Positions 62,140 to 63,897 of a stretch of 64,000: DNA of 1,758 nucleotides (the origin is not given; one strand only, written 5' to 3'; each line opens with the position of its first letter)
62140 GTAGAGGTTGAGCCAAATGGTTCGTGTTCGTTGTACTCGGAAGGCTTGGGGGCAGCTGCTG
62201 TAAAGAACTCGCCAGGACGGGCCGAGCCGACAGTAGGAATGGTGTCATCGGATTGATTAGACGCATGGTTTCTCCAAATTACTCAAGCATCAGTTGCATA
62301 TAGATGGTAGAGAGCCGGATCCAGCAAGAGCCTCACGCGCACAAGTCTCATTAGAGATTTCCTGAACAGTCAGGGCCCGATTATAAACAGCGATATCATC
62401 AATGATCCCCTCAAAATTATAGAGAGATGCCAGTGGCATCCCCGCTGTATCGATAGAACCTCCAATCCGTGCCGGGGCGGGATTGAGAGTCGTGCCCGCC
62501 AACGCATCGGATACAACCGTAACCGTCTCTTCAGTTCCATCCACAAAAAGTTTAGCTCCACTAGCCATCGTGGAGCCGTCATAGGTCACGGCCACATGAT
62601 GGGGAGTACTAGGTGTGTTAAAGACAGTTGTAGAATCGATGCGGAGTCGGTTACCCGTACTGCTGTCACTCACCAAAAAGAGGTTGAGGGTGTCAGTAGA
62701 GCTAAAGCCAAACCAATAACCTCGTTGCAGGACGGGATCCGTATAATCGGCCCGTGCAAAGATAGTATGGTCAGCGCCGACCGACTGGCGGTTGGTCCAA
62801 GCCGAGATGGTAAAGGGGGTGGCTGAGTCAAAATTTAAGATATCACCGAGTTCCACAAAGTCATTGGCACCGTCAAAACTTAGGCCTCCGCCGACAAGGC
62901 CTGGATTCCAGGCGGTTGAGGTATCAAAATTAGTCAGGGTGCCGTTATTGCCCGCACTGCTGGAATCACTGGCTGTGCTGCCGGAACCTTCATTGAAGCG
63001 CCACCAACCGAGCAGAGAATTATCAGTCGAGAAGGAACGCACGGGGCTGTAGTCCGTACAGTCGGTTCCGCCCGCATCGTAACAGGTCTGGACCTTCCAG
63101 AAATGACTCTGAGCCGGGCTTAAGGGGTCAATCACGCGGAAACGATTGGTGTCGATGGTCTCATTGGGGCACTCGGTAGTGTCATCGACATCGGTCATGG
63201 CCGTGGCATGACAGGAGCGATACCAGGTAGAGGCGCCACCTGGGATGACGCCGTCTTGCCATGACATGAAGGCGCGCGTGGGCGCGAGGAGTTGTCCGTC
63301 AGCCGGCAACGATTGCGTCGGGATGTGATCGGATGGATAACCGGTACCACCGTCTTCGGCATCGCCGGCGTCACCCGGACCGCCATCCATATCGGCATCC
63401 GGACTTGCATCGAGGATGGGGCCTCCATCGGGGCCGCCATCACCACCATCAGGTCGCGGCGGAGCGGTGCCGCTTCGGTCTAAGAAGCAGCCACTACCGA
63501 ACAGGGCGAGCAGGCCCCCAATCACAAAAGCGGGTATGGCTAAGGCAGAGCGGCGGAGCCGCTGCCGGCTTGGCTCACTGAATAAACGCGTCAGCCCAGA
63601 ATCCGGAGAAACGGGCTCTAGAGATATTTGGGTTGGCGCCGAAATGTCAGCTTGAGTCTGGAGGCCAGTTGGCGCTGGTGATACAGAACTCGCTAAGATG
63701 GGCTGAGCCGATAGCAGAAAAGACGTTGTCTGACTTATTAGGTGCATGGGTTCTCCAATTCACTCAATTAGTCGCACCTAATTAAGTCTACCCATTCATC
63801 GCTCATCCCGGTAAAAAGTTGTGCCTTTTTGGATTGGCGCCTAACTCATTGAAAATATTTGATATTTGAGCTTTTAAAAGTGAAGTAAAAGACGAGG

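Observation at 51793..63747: Tandem array of eight mosaic LamG/Fn3 lipoprotein paralogs: a candidate recombination-driven variable surface-protein family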

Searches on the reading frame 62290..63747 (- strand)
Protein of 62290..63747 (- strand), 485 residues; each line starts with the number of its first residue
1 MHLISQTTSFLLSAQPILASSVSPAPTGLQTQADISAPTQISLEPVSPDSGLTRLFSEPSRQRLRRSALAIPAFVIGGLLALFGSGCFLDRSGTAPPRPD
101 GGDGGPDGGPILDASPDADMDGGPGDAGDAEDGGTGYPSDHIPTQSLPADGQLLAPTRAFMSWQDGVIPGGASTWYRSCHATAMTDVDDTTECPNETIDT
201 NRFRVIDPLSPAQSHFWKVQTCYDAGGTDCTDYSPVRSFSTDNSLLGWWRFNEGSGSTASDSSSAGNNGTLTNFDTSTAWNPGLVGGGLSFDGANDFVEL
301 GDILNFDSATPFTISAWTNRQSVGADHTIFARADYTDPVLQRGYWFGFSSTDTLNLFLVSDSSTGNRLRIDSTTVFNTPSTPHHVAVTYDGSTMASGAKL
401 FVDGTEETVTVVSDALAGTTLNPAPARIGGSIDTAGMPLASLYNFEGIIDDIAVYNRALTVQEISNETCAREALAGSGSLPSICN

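Call 4: search_protein_families(library=pfam, proteins=[window:62290-63747:-], max_evalue=0.1)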
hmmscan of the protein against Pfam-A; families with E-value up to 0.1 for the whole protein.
window:62290-63747:- (485 aa): 3 families
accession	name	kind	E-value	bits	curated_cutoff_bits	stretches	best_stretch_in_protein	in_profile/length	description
PF13385.13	Laminin_G_3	-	7e-22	78.6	27.6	1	292-465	1-151/151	Concanavalin A-like lectin/glucanases superfamily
PF02973.23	Sialidase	-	0.0014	18.6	26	1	440-468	157-185/189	Sialidase, N-terminal domain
PF21491.2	MIMI_R596-like_C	-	0.095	13.1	27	0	297-367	26-95/107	Mimivirus sulfhydryl oxidase R596-like, C-terminal domain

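Call 8: find_homologous_proteins(query=window:62290-63747:-)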
Query window:62290-63747:- (485 aa): 72 proteins with E <= 0.001 among 8000 candidates.
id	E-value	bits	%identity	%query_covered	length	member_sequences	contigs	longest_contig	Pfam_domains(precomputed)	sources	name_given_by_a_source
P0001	0.0e+0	1095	100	100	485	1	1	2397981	PF13385.14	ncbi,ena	-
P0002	4.2e-207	707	80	77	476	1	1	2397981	PF13385.14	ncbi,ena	-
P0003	4.3e-194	664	82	72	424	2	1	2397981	PF13385.14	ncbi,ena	-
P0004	1.2e-185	636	61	100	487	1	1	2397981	PF13385.14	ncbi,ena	-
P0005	3.0e-178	612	61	100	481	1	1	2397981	PF13385.14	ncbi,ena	-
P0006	5.9e-145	502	67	71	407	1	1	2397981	PF13385.14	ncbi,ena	-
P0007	1.0e-120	422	45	92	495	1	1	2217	PF13385.14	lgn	-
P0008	1.8e-107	378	50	72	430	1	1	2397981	PF13385.14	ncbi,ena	-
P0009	1.0e-80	290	42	68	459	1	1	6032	PF13385.14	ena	-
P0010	4.0e-66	242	38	82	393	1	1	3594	PF13385.14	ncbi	-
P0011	5.9e-52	195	37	82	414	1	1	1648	PF13385.14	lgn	-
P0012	5.0e-51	192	36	79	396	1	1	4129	PF13385.14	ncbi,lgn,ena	-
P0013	1.1e-47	181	34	72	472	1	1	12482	PF13385.14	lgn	-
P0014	2.7e-41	160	37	71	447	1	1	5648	PF13385.14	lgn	-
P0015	2.2e-38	150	31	46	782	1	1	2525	PF22925.4,PF07953.21,PF13385.14,PF02973.23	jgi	jgi:hypothetical protein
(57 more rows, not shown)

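Call 10: find_encoding_contigs(protein=P0001, flank=10000, max_places=3)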
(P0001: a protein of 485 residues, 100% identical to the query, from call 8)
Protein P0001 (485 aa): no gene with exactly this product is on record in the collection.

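Call 11: find_encoding_contigs(protein=P0013, flank=10000, max_places=3)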
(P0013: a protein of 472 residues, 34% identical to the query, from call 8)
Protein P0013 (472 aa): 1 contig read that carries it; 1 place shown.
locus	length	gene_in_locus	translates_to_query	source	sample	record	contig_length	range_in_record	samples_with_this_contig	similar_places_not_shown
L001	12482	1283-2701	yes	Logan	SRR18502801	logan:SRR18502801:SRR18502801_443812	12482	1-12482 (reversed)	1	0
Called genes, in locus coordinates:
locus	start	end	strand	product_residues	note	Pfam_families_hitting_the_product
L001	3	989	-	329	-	?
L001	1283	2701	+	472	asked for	PF13385:Laminin_G_3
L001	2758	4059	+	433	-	PF13385:Laminin_G_3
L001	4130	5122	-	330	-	PF17836:PglD_N (weak), PF02397:Bac_transf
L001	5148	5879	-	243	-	PF13489:Methyltransf_23, PF13847:Methyltransf_31, PF08241:Methyltransf_11, PF08242:Methyltransf_12, PF13649:Methyltransf_25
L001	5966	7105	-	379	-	PF02350:Epimerase_2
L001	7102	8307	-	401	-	PF03721:UDPG_MGDP_dh_N, PF00984:UDPG_MGDP_dh, PF03720:UDPG_MGDP_dh_C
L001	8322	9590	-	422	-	PF13439:Glyco_transf_4, PF13579:Glyco_trans_4_4, PF00534:Glycos_transf_1, PF13692:Glyco_trans_1_4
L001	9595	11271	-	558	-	PF16889:Hepar_II_III_N, PF07940:Hepar_II_III_C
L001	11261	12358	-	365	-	-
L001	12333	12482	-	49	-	?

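Call 14: find_related_loci(query=A1, collection=genome_contigs, flank=10000)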
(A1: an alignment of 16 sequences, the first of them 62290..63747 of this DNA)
Query A1 (485 aa) in genome_contigs; peptide patterns used: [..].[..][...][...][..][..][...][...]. (x = any residue, [..] = any of these).
598 stretches matched a pattern (row limit reached: there are more); 494 encode a relative of the query (tblastn E <= 1e-3); the best 80 are kept; 80 distinct loci.
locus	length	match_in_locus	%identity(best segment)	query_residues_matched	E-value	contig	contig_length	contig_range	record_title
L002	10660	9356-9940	37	240-464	9e-27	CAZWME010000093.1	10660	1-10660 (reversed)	MAG TPA_asm: uncultured Pirellulales bacterium isolate binchicken_co116_96 genome assembly, contig: NODE_6993_length_106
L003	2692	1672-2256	37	240-464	8e-26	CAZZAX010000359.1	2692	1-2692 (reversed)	MAG TPA_asm: uncultured Pirellulales bacterium isolate SRP068000_co1_46 genome assembly, contig: NODE_109263_length_2692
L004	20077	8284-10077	35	246-465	5e-25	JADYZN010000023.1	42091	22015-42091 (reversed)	MAG: Phycisphaerales bacterium isolate SJ572 c_000000602018, whole genome shotgun sequence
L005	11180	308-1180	30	143-465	1e-23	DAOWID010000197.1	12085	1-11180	MAG TPA_asm: Planctomycetota bacterium isolate CSMAG_2034 CSMAG_2034_k141_2925424_length_12085_cov_18.9908, whole genome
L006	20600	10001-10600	31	241-465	2e-23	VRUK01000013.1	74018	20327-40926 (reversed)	MAG: Planctomycetota bacterium isolate MohnsGC08_bin89 NODE_13_length_74018_cov_75.974371, whole genome shotgun sequence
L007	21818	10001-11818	33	238-465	1e-22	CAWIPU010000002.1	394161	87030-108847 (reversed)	MAG: uncultured Chloroflexia bacterium isolate MFD01721.bin.1.359 genome assembly, contig: contig_16695, whole genome sh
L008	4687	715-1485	29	199-467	3e-22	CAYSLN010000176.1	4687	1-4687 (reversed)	MAG TPA_asm: uncultured Pirellulales bacterium isolate SRP214966_co2_139 genome assembly, contig: NODE_37785_length_4687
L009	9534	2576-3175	31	241-465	3e-22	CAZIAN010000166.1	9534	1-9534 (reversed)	MAG TPA_asm: uncultured Pirellulales bacterium isolate binchicken_co81_115 genome assembly, contig: NODE_12041_length_95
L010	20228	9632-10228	30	242-465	4e-22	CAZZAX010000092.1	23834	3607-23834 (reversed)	MAG TPA_asm: uncultured Pirellulales bacterium isolate SRP068000_co1_46 genome assembly, contig: NODE_2634_length_23834_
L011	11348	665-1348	37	242-482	7e-22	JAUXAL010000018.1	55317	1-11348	MAG: Phycisphaerae bacterium isolate CSMAG_2761 CSMAG_2761_k141_791819_length_55317_cov_61.2376, whole genome shotgun se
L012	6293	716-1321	34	240-465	6e-22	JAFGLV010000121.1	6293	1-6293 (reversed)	MAG: Sedimentisphaerales bacterium isolate Zod_Metabat.417 k87_9531681, whole genome shotgun sequence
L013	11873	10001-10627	33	244-481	1e-21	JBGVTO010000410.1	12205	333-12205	MAG: Phycisphaerae bacterium isolate S_218_B3 k127_659736, whole genome shotgun sequence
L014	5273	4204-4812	33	245-464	1e-21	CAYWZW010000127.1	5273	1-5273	MAG TPA_asm: uncultured Pirellulales bacterium isolate binchicken_co189_401 genome assembly, contig: NODE_20305_length_5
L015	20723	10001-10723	31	209-465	3e-21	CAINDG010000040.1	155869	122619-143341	MAG: uncultured planctomycete isolate A14_bin-1425 genome assembly, contig: bin-1425:40/54, whole genome shotgun sequenc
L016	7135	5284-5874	33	245-467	4e-21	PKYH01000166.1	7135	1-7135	MAG: Candidatus Bathyarchaeota archaeon isolate palsa_986 73.20120500_P19.30_contig_5891, whole genome shotgun sequence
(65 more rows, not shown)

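Call 15: list_cluster_members(proteins=[P0001, P0003, P0010, P0012, P0009, P0007])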
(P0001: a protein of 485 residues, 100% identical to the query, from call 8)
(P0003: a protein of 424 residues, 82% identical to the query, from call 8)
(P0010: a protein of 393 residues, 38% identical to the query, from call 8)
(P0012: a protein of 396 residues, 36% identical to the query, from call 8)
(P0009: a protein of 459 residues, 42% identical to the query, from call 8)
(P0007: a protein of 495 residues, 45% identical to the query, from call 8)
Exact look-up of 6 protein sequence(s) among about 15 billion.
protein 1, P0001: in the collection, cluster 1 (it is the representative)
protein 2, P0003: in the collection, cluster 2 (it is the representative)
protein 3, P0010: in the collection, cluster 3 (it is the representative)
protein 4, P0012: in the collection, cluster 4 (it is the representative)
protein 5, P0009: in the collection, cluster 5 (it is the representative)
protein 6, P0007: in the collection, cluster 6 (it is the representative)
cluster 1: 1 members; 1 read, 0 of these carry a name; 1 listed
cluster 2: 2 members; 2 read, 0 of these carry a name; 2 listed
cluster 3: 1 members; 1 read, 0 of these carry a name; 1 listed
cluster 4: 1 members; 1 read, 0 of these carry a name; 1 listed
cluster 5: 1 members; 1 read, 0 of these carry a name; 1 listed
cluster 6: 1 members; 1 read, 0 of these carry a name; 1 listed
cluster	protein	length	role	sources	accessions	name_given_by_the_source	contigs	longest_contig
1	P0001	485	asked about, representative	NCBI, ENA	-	-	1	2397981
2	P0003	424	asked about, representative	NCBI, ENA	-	-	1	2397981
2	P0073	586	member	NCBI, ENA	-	-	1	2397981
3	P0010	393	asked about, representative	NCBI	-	-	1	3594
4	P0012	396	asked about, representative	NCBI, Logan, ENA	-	-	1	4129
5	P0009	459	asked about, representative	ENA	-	-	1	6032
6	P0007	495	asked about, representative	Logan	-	-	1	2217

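Call 19: find_encoding_contigs(protein=P0009, flank=10000, max_places=2)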
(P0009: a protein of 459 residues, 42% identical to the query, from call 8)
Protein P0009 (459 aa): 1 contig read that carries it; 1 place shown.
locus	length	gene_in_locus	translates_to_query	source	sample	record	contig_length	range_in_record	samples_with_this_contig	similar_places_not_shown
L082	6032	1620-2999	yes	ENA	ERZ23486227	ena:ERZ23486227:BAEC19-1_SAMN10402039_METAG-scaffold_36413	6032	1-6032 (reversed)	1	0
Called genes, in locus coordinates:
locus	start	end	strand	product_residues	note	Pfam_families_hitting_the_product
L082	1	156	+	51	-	?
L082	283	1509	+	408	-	PF13385:Laminin_G_3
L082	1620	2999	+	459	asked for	PF13385:Laminin_G_3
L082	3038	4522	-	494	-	PF13440:Polysacc_synt_3 (weak), PF01554:MatE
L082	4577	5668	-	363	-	PF01757:Acyl_transf_3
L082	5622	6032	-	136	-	?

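Call 31: find_encoding_contigs(protein=P0014, flank=10000, max_places=2)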
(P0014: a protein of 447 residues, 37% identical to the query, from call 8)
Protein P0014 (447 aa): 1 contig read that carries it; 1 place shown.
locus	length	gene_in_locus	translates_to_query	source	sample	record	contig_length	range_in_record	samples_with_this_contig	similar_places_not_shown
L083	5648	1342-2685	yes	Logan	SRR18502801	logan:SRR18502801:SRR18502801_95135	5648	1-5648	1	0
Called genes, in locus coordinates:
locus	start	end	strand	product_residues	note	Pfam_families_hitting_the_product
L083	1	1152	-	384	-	?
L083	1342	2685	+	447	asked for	PF13385:Laminin_G_3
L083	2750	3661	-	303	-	PF01073:3Beta_HSD, PF01370:Epimerase, PF02719:Polysacc_synt_2, PF04321:RmlD_sub_bind, PF07993:NAD_binding_4 (faint), PF16363:GDP_Man_Dehyd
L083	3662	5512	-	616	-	PF13727:CoA_binding_3, PF02629:CoA_binding (weak), PF17836:PglD_N, PF01073:3Beta_HSD, PF01370:Epimerase, PF02719:Polysacc_synt_2, PF04321:RmlD_sub_bind, PF16363:GDP_Man_Dehyd, +3 more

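Call 32: find_encoding_contigs(protein=P0012, flank=10000, max_places=2)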
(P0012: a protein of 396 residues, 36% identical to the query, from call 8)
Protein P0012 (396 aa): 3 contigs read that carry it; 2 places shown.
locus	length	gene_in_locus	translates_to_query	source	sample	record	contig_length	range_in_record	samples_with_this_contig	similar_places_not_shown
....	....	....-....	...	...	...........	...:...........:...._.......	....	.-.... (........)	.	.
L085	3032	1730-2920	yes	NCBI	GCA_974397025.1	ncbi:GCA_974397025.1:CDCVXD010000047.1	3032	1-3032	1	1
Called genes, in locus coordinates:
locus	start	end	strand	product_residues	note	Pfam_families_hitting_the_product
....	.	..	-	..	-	?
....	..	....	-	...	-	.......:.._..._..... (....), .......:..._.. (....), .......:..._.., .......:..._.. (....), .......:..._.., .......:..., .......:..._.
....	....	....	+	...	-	-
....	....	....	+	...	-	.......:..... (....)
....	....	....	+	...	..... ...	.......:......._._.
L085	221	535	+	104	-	-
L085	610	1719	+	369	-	PF00565:SNase (weak)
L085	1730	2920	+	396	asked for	PF13385:Laminin_G_3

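Call 33: find_encoding_contigs(protein=P0010, flank=10000, max_places=2)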
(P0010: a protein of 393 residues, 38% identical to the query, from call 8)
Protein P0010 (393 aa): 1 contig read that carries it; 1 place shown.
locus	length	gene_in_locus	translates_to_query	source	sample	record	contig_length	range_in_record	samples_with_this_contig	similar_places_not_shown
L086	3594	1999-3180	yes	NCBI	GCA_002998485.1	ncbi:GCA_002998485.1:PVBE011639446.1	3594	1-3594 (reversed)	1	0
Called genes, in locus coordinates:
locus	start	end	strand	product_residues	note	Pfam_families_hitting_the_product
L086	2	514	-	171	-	?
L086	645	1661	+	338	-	PF14378:PAP2_3, PF01569:PAP2 (weak)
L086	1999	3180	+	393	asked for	PF13385:Laminin_G_3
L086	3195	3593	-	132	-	?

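Call 65: search_protein_families(library=ncbifam, proteins=[window:62290-63747:-], max_evalue=0.01)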
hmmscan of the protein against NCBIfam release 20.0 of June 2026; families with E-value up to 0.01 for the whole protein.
window:62290-63747:- (485 aa): 1 family
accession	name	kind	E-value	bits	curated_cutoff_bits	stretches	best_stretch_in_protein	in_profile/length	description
NF052521.1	TafC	equivalog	2.2e-12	46.8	410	1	244-466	147-358/373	TafC family fimbrial protein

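Call 77: predict_structure(alignment_id=A1)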
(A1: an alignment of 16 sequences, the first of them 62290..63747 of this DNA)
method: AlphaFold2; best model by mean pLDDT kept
length: 485 residues; sequences in the alignment: 16
mean_pLDDT: 72.0   pTM: 0.68
mean pLDDT of the five models: 72.0, 71.9, 71.1, 70.5, 70.0
residues with pLDDT >= 90: 185; 70-90: 122; 50-70: 39; < 50: 139
segments of 3 or more residues with pLDDT < 50: 1-134, 436-439
pLDDT, mean of each block of 10 residues (from residue 1): 32 34 34 35 36 35 33 40 34 34 36 39 40 62 93 96 86 83 70 83 93 93 88 93 93 73 81 86 83 87 79 95 91 73 88 92 82 94 95 93 96 82 79 51 84 95 95 85 88
secondary structure, 60 per line:
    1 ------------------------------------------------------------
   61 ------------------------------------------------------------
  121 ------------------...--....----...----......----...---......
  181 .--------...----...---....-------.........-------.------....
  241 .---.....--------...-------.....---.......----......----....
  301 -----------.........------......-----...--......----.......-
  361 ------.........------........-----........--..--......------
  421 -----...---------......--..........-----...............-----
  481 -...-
elements in order: E144-147 E152-154 E159-164 E175-181 E197-199 E203-206 E214-222 E237-241 E245-249 E258-260 E268-272 H276-279 E280-282 E287-292 E297-300 E312-320 E327-332 E343-348 E353-359 E367-375 E382-389 E398-402 E409-414 E426-428 H438-443 E446-455 H461-475

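Call 78: find_homologous_proteins(query=A1, max_evalue=1e-30)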
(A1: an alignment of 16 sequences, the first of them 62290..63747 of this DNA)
Query A1 (16 sequences) (485 aa, profile of the alignment): 51 proteins with E <= 1e-30 among 8000 candidates.
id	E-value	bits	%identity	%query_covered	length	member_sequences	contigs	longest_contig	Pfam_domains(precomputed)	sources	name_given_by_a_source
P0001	2.0e-209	714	100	100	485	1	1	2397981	PF13385.14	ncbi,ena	-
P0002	2.7e-205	701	80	77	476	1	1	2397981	PF13385.14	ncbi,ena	-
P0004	8.9e-198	676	61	100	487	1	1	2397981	PF13385.14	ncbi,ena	-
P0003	5.6e-188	643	82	72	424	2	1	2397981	PF13385.14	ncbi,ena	-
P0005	3.5e-181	621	61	100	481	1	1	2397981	PF13385.14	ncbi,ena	-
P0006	5.7e-167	574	67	71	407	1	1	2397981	PF13385.14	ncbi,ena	-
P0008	4.5e-166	571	50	72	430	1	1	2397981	PF13385.14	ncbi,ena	-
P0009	2.3e-160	552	42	68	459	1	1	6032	PF13385.14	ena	-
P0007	2.8e-160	552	45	92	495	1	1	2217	PF13385.14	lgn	-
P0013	5.4e-140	485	34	72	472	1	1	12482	PF13385.14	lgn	-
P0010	3.3e-138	479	38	82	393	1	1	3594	PF13385.14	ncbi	-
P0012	8.5e-135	468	36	79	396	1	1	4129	PF13385.14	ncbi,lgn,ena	-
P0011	8.7e-130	452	37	82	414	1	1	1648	PF13385.14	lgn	-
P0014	7.7e-124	432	37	71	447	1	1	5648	PF13385.14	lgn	-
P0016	1.3e-118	415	35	71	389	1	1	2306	PF13385.14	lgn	-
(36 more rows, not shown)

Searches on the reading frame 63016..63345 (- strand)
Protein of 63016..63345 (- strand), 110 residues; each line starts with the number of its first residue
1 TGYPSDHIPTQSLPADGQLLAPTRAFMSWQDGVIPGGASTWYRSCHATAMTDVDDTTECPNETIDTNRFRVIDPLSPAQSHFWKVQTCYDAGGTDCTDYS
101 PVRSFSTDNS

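Call 43: find_related_loci(query=A4, collection=metagenome_contigs, flank=10000)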
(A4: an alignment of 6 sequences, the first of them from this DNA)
Query A4 (110 aa) in metagenome_contigs; peptide patterns used: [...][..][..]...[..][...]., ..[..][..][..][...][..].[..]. (x = any residue, [..] = any of these).
33 stretches matched a pattern; 2 encode a relative of the query (tblastn E <= 1e-3); 2 distinct loci.
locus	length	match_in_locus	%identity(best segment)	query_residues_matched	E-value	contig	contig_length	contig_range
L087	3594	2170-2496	58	4-110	8e-40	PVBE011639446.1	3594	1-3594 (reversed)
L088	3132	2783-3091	47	6-110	2e-29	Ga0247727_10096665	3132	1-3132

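Call 51: search_protein_representatives(alignment_id=A3)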
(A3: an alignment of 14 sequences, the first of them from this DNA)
Query: 14 sequences, 111 profile positions. Proteins with E-value up to 0.001 (for the whole library): 4089; up to 1e-10: 927; up to 1e-30: 49. The best 150 are listed.
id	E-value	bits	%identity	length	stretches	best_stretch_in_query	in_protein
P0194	2.1e-52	191.9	-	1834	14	5-108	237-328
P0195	7.5e-52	190.1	-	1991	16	62-107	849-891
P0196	1.9e-49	182.4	-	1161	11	70-108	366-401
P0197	7.2e-46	170.9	-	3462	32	7-108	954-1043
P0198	1.6e-44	166.5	-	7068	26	22-94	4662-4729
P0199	4.3e-44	165.2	-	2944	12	6-108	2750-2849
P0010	4.5e-44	165.1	-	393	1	2-111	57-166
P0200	2.5e-43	162.7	-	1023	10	37-105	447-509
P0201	3.0e-43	162.5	-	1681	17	38-95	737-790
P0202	9.9e-43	160.8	-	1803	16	56-108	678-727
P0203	1.6e-42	160.1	-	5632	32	5-99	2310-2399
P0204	1.9e-41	156.7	-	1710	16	6-106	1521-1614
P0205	2.9e-41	156.0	-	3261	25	18-104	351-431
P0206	9.3e-41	154.4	-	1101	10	64-108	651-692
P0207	3.8e-40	152.4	-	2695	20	8-108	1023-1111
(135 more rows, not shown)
